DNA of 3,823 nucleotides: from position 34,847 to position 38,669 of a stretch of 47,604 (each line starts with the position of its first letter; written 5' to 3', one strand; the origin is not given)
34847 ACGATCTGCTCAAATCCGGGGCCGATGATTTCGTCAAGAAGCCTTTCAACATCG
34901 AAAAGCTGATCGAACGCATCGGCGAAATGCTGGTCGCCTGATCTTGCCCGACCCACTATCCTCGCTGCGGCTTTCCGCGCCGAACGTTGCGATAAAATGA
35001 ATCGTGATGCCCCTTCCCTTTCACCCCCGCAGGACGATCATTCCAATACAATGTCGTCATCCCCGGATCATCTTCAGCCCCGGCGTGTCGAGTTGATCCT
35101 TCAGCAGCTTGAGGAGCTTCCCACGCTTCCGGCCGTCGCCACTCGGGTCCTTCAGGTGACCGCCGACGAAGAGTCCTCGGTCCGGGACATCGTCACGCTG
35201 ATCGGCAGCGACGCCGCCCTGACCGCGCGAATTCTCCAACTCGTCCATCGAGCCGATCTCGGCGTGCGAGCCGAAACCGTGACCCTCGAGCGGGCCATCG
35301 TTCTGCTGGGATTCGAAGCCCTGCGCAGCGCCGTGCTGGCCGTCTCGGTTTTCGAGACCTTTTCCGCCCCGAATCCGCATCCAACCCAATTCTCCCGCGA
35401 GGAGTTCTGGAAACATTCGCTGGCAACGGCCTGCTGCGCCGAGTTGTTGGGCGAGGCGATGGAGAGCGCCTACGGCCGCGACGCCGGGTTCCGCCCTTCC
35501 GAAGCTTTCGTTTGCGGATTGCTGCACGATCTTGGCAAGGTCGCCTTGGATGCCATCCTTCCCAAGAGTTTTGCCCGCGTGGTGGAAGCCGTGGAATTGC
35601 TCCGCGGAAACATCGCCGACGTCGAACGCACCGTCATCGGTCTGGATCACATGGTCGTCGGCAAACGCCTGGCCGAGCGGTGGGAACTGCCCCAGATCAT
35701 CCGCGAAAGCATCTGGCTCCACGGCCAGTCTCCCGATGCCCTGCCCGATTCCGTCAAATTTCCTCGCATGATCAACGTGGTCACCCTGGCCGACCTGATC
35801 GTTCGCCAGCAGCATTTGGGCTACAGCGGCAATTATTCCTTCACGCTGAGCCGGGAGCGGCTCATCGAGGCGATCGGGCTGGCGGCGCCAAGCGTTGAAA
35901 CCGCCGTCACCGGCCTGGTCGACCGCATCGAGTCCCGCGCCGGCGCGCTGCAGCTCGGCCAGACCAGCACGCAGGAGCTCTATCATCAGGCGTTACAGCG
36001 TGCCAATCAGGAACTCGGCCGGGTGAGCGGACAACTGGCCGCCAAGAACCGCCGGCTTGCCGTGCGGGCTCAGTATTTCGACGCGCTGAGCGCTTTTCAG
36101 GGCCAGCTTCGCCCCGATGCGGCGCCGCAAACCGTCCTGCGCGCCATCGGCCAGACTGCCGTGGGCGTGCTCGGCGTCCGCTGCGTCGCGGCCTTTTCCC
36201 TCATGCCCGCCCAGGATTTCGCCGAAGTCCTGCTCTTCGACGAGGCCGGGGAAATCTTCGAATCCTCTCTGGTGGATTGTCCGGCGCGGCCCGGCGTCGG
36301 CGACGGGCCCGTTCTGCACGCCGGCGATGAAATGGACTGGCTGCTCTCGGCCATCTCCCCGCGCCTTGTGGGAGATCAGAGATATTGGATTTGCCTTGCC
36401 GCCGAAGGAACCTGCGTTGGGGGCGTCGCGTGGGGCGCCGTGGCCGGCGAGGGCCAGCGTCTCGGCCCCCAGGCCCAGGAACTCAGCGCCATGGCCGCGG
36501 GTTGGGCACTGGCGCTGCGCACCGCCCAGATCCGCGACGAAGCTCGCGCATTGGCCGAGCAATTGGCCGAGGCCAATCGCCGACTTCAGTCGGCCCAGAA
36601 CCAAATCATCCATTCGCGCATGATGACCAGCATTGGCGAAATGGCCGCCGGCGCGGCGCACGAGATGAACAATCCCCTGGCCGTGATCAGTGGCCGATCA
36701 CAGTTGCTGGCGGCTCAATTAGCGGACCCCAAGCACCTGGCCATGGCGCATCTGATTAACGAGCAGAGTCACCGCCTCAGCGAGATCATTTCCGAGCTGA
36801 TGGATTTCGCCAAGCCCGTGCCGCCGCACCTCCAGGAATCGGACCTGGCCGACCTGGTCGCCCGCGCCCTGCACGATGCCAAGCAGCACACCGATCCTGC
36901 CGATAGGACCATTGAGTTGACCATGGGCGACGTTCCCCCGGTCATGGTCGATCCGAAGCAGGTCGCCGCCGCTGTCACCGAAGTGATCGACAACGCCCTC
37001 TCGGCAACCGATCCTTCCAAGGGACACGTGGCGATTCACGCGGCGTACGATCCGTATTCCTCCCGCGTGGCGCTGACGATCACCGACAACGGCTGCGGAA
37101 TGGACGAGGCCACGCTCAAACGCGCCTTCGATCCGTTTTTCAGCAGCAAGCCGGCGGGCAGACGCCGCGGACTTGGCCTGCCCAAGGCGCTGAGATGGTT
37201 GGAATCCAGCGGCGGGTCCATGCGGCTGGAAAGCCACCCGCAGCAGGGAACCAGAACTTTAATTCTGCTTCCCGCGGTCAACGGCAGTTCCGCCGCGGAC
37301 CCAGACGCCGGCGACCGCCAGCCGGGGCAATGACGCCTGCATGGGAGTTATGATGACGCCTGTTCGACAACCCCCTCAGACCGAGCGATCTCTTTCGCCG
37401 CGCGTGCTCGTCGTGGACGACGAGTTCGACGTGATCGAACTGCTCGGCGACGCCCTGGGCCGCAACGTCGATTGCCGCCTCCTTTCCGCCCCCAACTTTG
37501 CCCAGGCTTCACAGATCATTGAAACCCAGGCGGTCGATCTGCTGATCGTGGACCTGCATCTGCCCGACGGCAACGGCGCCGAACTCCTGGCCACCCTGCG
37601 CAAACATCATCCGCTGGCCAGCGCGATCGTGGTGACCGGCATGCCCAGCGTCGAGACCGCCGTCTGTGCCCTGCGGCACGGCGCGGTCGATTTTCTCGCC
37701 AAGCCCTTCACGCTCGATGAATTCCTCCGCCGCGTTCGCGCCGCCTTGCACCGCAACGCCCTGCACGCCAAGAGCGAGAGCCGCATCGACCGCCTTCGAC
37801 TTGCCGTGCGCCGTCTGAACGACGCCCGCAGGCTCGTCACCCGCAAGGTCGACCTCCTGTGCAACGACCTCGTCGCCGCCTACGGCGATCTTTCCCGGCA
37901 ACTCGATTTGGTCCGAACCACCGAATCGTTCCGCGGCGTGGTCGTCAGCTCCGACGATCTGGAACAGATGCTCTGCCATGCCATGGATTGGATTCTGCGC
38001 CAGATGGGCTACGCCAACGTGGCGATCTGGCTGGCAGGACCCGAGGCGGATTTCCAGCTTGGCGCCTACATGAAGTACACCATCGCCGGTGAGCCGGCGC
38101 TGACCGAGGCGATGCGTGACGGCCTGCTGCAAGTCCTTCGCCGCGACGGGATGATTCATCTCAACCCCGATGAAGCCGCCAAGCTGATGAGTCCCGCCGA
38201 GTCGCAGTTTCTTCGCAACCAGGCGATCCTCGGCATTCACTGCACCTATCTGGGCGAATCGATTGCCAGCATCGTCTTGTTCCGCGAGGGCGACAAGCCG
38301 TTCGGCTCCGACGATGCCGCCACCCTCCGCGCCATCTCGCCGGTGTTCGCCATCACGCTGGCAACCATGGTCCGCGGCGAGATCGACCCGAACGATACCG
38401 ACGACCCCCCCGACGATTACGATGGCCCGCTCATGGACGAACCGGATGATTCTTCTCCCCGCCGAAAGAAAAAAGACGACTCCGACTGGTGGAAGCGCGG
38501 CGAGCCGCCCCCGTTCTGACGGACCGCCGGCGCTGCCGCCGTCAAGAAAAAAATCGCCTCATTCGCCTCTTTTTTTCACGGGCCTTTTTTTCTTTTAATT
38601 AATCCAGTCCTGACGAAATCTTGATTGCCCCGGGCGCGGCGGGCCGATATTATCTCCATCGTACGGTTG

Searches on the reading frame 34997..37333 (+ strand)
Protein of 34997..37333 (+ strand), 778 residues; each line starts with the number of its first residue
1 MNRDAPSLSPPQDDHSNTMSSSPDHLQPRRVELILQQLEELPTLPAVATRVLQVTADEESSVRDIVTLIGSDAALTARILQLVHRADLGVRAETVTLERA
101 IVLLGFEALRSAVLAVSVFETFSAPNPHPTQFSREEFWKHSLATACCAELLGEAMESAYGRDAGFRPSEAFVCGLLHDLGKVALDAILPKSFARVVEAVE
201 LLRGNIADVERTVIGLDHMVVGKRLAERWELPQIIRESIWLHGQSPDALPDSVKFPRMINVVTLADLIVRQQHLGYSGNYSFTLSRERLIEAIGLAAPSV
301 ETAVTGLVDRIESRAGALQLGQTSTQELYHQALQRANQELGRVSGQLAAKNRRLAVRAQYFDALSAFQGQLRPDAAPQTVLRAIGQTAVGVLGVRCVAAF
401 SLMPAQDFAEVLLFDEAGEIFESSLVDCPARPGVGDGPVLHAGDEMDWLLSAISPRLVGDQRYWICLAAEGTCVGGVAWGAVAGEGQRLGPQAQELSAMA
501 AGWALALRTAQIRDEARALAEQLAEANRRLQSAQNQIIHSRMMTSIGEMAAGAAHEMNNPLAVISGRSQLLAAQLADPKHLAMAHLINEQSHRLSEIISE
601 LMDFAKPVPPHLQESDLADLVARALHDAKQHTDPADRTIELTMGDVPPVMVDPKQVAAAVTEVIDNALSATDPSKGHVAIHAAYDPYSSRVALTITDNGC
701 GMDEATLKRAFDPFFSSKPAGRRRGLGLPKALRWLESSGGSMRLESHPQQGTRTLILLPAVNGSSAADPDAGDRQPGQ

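Call 71: search_protein_families(library=pfam, proteins=[window:34997-37333:+], max_evalue=0.00001)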
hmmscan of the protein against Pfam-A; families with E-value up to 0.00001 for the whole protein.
window:34997-37333:+ (778 aa): 5 families
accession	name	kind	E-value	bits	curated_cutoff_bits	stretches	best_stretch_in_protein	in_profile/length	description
PF08668.18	HDOD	-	2.7e-46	158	22.9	1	41-242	1-193/196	HDOD domain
PF02518.31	HATPase_c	-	5.4e-18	65.9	26.4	1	652-760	2-109/111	Histidine kinase-, DNA gyrase B-, and HSP90-like ATPase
PF00512.31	HisKA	-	1.8e-12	47.5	26.9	1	547-606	3-62/66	His Kinase A (phospho-acceptor) domain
PF01966.28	HD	-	4e-07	30.8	22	1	138-247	2-90/116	HD domain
PF13589.12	HATPase_c_3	-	4.7e-06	27.1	25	1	657-728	4-77/137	Histidine kinase-, DNA gyrase B-, and HSP90-like ATPase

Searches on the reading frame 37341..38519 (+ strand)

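Call 71: search_protein_families(library=pfam, proteins=[window:37341-38519:+], max_evalue=0.00001)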
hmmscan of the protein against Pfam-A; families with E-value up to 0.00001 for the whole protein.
window:37341-38519:+ (392 aa): 1 family
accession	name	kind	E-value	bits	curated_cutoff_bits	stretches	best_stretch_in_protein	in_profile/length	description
PF00072.30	Response_reg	-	6.9e-23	81.4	30.2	1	22-132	1-110/111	Response regulator receiver domain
